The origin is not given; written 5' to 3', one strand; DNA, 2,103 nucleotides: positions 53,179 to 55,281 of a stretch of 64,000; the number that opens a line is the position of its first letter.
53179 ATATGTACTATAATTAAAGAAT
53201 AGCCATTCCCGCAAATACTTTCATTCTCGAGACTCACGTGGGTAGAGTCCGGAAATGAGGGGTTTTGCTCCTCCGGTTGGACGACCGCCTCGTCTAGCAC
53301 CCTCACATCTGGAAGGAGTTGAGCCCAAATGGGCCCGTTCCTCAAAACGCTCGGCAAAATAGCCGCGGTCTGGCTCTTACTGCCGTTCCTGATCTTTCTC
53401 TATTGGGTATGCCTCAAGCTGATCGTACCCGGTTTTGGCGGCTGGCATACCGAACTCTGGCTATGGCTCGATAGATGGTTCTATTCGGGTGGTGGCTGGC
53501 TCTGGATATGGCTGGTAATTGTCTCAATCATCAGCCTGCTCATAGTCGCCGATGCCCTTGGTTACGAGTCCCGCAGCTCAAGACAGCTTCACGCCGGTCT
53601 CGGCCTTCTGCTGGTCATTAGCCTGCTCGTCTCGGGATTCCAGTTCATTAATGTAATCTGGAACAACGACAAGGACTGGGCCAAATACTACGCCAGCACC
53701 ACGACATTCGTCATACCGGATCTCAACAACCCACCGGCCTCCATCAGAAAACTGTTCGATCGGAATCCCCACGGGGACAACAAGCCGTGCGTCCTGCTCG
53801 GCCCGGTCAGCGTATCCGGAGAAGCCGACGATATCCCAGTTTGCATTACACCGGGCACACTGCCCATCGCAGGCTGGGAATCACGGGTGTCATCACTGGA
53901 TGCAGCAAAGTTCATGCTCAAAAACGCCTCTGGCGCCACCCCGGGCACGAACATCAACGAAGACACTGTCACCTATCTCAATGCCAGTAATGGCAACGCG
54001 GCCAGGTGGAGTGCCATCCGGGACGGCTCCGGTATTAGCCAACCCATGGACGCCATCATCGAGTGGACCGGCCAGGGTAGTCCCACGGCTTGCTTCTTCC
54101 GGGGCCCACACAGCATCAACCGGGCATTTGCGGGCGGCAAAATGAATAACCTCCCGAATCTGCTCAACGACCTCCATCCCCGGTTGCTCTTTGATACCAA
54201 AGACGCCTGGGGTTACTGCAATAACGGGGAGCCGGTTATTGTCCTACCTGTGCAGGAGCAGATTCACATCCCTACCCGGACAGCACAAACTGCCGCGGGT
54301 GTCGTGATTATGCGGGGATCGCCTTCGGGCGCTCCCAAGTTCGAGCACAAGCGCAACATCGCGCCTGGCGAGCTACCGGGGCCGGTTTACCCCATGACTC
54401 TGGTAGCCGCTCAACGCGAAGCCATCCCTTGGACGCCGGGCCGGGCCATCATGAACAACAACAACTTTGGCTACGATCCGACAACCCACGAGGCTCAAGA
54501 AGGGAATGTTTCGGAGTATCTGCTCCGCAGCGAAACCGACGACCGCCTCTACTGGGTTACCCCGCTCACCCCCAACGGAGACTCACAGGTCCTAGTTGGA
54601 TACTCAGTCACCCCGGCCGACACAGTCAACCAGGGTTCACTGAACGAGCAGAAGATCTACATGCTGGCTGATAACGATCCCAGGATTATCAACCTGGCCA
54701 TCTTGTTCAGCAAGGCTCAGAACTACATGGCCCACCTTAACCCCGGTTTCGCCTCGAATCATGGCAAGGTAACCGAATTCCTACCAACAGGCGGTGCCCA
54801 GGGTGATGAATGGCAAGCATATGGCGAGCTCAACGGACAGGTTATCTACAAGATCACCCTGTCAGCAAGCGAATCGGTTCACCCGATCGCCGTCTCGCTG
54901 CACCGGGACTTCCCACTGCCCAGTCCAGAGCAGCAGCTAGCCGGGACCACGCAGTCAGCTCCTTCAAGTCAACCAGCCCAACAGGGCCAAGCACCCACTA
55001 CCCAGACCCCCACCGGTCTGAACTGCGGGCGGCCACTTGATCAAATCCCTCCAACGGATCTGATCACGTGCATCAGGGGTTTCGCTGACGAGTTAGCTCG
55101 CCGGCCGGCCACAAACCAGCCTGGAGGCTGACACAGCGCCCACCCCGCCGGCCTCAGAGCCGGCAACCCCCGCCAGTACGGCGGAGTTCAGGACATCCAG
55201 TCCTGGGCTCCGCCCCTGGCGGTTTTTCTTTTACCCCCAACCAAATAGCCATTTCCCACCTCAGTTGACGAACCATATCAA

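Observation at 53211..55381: Conserved structured leader of about 65 nt shared by two operons of the island, with a compensatory base change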

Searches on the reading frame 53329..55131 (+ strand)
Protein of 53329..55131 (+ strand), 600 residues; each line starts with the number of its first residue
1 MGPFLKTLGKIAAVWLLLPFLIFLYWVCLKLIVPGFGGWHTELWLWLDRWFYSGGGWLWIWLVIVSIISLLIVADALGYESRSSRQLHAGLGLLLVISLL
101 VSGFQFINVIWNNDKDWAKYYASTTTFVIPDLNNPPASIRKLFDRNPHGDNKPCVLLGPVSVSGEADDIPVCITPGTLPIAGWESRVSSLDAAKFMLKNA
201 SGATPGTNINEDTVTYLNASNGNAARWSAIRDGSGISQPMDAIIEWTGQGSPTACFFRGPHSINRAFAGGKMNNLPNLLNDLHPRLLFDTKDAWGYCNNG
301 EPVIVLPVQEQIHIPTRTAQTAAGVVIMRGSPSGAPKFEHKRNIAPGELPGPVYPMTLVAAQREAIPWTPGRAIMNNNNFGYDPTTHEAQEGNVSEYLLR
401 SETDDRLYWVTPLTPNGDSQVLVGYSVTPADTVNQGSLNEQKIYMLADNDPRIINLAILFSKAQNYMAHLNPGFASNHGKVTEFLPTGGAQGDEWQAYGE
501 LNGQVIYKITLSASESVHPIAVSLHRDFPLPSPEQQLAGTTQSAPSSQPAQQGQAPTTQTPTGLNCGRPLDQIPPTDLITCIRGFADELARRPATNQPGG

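Call 9: search_protein_families(library=pfam, proteins=[window:53329-55131:+], max_evalue=0.01)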
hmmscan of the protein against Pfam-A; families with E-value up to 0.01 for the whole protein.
window:53329-55131:+ (600 aa): 0 families

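Call 10: search_protein_families(library=ncbifam, proteins=[window:53329-55131:+], max_evalue=0.01)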
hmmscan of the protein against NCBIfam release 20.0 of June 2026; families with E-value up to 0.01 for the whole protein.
window:53329-55131:+ (600 aa): 0 families

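Call 14: find_homologous_proteins(query=window:53329-55131:+)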
Query window:53329-55131:+ (600 aa): 103 proteins with E <= 0.001 among 8000 candidates.
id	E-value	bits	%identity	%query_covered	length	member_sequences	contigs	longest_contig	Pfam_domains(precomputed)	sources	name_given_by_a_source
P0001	0.0e+0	1408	100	100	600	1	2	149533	-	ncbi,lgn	-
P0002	2.0e-175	603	48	98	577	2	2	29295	-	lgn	-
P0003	4.3e-166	572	46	100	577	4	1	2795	-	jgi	jgi:hypothetical protein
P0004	6.7e-166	571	47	98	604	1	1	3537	-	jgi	jgi:hypothetical protein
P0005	8.6e-166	571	46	99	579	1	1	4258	-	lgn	-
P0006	3.3e-164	566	46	98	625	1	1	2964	-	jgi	jgi:hypothetical protein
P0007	3.6e-161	556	46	98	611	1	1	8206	-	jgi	jgi:hypothetical protein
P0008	2.2e-158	547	44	98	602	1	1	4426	-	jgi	jgi:hypothetical protein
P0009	3.1e-158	546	44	99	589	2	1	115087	-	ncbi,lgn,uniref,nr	ncbi:hypothetical protein [Parafrankia discariae]|uniref:hypothetical protein n=1 Tax=Parafrankia di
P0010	3.5e-158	546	45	98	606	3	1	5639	-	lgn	-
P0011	1.3e-154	534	45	98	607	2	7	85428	-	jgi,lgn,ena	jgi:hypothetical protein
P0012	2.3e-154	533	45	99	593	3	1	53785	-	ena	-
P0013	1.4e-152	527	44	98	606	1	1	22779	-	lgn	-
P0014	4.6e-152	526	44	99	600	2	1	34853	-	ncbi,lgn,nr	ncbi:hypothetical protein [Frankia canadensis]|nr:hypothetical protein [Frankia canadensis]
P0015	2.7e-132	460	39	97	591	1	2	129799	-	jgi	jgi:hypothetical protein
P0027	4.3e-115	404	38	97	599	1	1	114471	-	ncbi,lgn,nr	ncbi:MAG: hypothetical protein JWN38_87 [Candidatus Saccharibacteria bacterium]|nr:hypothetical prot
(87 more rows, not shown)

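Call 16: find_encoding_contigs(protein=P0001, flank=3000, max_places=3)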
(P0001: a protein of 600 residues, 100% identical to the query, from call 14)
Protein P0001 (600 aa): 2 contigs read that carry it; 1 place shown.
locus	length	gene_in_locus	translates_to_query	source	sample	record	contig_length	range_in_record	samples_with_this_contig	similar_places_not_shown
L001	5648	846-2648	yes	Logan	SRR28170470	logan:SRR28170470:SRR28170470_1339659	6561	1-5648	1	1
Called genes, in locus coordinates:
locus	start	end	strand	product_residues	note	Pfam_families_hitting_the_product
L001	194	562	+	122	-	-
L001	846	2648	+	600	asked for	-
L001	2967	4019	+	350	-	-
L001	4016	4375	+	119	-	-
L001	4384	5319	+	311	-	-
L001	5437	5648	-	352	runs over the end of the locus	PF01380:SIS, PF10432:bact-PGI_C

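Call 17: find_encoding_contigs(protein=P0002, flank=6000, max_places=3)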
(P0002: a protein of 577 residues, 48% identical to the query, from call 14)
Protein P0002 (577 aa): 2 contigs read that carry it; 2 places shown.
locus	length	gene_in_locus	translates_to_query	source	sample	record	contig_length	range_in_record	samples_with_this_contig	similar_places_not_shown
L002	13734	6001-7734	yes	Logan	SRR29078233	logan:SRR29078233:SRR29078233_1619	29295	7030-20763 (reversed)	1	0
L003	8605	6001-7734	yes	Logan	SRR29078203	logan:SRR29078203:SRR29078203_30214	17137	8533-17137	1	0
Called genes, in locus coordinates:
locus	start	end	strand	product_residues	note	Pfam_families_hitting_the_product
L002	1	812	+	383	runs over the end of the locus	PF09511:RNA_lig_T4_1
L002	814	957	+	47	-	-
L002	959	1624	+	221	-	PF09414:RNA_ligase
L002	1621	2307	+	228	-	PF10127:RlaP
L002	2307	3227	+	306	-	PF13671:AAA_33, PF25109:HAD_PNKP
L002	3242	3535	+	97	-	-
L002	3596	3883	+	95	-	-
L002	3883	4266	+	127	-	-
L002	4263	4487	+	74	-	-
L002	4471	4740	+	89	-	-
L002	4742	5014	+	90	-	-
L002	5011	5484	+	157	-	-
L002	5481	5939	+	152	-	-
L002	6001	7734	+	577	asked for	-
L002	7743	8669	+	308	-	-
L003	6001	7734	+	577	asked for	-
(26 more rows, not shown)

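Call 19: find_encoding_contigs(protein=P0011, flank=4000, max_places=3)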
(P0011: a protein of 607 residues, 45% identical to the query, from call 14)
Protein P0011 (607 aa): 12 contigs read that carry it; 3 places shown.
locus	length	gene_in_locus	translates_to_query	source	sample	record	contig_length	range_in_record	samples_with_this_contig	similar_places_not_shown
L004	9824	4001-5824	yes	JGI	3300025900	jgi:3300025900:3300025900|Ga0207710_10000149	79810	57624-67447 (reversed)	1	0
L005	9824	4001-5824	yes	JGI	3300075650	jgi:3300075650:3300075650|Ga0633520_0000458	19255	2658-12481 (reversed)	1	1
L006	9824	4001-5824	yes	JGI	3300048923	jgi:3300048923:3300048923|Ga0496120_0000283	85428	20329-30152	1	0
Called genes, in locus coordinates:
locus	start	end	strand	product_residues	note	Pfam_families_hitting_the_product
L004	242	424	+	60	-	-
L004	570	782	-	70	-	-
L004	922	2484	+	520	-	PF00083:Sugar_tr, PF06609:TRI12 (weak), PF07690:MFS_1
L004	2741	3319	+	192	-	PF13676:TIR_2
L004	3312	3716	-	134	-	PF00106:adh_short, PF13561:adh_short_C2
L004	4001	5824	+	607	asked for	-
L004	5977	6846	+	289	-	PF01522:Polysacc_deac_1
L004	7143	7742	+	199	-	PF00440:TetR_N (weak), PF02909:TetR_C_1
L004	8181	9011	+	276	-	PF00763:THF_DHG_CYH, PF02882:THF_DHG_CYH_C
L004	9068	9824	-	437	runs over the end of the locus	PF00990:GGDEF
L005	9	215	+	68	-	-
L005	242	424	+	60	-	-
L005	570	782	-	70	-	-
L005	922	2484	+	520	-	PF00083:Sugar_tr, PF06609:TRI12 (weak), PF07690:MFS_1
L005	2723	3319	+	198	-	PF13676:TIR_2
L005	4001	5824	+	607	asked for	-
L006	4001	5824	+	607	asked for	-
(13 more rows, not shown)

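Call 20: find_encoding_contigs(protein=P0012, flank=4000, max_places=2)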
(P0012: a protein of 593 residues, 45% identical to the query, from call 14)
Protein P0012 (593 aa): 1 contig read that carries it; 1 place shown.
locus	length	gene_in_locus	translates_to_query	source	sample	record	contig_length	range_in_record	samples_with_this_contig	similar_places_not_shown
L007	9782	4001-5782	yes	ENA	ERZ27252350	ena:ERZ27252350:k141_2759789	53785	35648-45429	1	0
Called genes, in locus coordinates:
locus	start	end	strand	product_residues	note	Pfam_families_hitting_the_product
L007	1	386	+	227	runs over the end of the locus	PF00106:adh_short, PF01370:Epimerase, PF08659:KR (weak), PF13460:NAD_binding_10 (weak), PF13561:adh_short_C2, PF16363:GDP_Man_Dehyd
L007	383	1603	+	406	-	PF07690:MFS_1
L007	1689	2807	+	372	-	PF03631:Virul_fac_BrkB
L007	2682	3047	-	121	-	-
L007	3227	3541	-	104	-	-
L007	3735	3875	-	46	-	-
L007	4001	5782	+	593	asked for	-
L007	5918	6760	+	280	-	PF05721:PhyH (faint)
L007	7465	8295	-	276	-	PF13489:Methyltransf_23 (weak), PF08241:Methyltransf_11, PF08242:Methyltransf_12, PF13649:Methyltransf_25, PF13847:Methyltransf_31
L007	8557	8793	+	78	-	-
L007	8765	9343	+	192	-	-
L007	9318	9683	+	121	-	-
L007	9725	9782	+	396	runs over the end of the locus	PF00665:rve (faint)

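Call 21: find_encoding_contigs(protein=P0027, flank=4000, max_places=2)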
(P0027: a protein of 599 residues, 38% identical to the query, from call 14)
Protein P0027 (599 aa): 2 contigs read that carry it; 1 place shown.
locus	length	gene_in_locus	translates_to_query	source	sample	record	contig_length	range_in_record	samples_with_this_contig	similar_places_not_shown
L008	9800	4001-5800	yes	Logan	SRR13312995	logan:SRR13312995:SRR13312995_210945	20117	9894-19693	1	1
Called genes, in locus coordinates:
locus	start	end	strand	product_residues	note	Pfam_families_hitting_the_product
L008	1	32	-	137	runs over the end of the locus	-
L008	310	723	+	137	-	-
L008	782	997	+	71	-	-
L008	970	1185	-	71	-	-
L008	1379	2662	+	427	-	-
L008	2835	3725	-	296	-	-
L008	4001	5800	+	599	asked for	-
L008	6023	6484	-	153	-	PF06210:DUF1003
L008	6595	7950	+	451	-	PF01595:CNNM, PF00571:CBS (weak), PF03471:CorC_HlyC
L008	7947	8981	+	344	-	PF01595:CNNM, PF00571:CBS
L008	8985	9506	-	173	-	-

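Call 28: list_cluster_members(proteins=[window:53329-55131:+, window:55450-56502:+, window:57920-58978:-, window:36733-39567:-])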
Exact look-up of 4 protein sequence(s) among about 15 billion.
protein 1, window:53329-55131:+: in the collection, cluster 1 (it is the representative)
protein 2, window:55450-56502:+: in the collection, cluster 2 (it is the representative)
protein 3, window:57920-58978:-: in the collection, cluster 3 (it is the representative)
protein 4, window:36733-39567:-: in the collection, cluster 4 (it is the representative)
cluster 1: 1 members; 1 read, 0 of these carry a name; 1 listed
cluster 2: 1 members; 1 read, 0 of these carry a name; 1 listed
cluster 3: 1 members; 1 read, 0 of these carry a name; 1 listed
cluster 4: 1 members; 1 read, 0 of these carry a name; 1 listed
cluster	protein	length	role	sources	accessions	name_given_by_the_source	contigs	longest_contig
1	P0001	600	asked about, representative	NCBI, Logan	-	-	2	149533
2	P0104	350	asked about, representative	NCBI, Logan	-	-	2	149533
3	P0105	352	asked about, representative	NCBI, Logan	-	-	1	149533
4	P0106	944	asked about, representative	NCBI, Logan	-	-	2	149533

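Call 63: search_protein_families(library=pfam, proteins=[window:53329-55131:+], max_evalue=1)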
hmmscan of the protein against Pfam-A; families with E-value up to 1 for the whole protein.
window:53329-55131:+ (600 aa): 0 families

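Call 78: predict_structure(alignment_id=A4)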
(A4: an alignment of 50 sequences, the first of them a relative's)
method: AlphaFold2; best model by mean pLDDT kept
length: 600 residues; sequences in the alignment: 50
mean_pLDDT: 90.7   pTM: 0.85
mean pLDDT of the five models: 90.7, 88.8, 88.2, 88.0, 87.3
residues with pLDDT >= 90: 461; 70-90: 99; 50-70: 22; < 50: 18
segments of 3 or more residues with pLDDT < 50: 552-562
pLDDT, mean of each block of 10 residues (from residue 1): 92 97 94 86 94 94 98 94 93 98 96 94 97 96 90 89 78 95 93 94 93 96 96 97 96 97 97 95 95 97 98 95 98 98 98 97 95 90 91 83 96 92 97 98 97 94 95 94 91 94 92 93 87 74 52 43 69 84 83 54
secondary structure, 60 per line:
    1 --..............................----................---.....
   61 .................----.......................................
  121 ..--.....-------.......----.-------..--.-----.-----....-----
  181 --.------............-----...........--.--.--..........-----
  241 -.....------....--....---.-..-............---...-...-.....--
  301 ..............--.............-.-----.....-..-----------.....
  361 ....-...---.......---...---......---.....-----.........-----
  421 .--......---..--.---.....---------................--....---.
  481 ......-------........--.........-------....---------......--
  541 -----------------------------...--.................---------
elements in order: H3-32 H37-52 H56-77 H82-122 E125-129 H137-143 E172-175 H190-201 E207-217 E226-235 E242-246 E253-256 H275-282 E286-288 E294-298 E301-314 E317-329 E337-341 H356-364 H372-378 E382-384 H388-393 E397-401 E407-415 E424-429 E441-445 H456-470 H473-476 E480-486 E494-501 E504-512 E520-523 H533-538 H575-591

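Call 80: fold_search(model_id=the predicted structure, library=pdb)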
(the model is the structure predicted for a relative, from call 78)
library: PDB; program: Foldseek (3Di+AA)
matches with E <= 10: 229; with E <= 0.001: 0
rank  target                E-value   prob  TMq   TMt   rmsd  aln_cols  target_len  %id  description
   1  7d4i_AG               2.7e-02  0.11  0.12  0.10  17.5       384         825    9  Cryo-EM structure of 90S small ribosomal precursors complex with the DEAH-box RNA helicase Dhr1 (State F) (released 2021-10-06)
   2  2p4b_A                3.0e-02  0.08  0.10  0.15  23.1       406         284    8  Crystal structure of E.coli RseB (released 2007-05-22)
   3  7wb4_e                4.6e-02  0.16  0.13  0.07  17.0       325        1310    9  Cryo-EM structure of the NR subunit from X. laevis NPC (released 2022-03-02)
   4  6xn2_A                5.4e-02  0.16  0.15  0.22  12.3       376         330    8  Crystal structure of the GH43_1 enzyme from Xanthomonas citri complexed with xylotriose (released 2020-12-02)
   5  5nop_B                6.7e-02  0.13  0.13  0.16  13.2       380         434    7  Structure of Mojiang virus attachment glycoprotein (released 2017-07-19)
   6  3qee_B                8.7e-02  0.15  0.14  0.22  11.2       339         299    9  The structure and function of an arabinan-specific alpha-1,2-arabinofuranosidase identified from screening the activit (released 2011-02-16)
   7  3qef_A                1.2e-01  0.14  0.14  0.22  11.1       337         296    9  The structure and function of an arabinan-specific alpha-1,2-arabinofuranosidase identified from screening the activit (released 2011-02-16)
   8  8wjb_B                1.4e-01  0.13  0.15  0.18  12.1       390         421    6  Structural insights into the Langya virus attachment glycoprotein (released 2024-10-02)
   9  3m4w_A                1.4e-01  0.02  0.06  0.10  22.3       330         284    9  Structural basis for the negative regulation of bacterial stress response by RseB (released 2010-05-05)
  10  3m4w_D                1.5e-01  0.02  0.06  0.10  21.7       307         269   10  Structural basis for the negative regulation of bacterial stress response by RseB (released 2010-05-05)
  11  2v43_B                1.6e-01  0.01  0.05  0.08  22.8       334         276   11  Crystal structure of RseB: a sensor for periplasmic stress response in E. coli (released 2007-08-28)
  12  3qef_B                1.7e-01  0.12  0.14  0.23  11.1       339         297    8  The structure and function of an arabinan-specific alpha-1,2-arabinofuranosidase identified from screening the activit (released 2011-02-16)
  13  3m4w_C                2.0e-01  0.04  0.07  0.13  23.6       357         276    8  Structural basis for the negative regulation of bacterial stress response by RseB (released 2010-05-05)
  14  8k80_A                2.1e-01  0.10  0.14  0.18  12.3       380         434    6  Crystal structure of Langya Virus attachment (G) glycoprotein (released 2023-09-13)
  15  3qee_A                2.5e-01  0.11  0.14  0.22  11.1       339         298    9  The structure and function of an arabinan-specific alpha-1,2-arabinofuranosidase identified from screening the activit (released 2011-02-16)
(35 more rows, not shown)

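Call 91: find_related_loci(query=A4, collection=viral_contigs, flank=1500)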
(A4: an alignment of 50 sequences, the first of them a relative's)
Query A4 (600 aa) in viral_contigs; peptide patterns used: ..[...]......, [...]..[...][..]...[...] (x = any residue, [..] = any of these).
19 stretches matched a pattern; 3 encode a relative of the query (tblastn E <= 1e-3); 3 distinct loci.
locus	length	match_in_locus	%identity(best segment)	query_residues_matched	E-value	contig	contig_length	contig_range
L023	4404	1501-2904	41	107-592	4e-107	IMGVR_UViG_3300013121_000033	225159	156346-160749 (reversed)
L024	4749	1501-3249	32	7-595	4e-90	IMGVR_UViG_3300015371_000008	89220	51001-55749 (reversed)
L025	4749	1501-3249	32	7-595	4e-90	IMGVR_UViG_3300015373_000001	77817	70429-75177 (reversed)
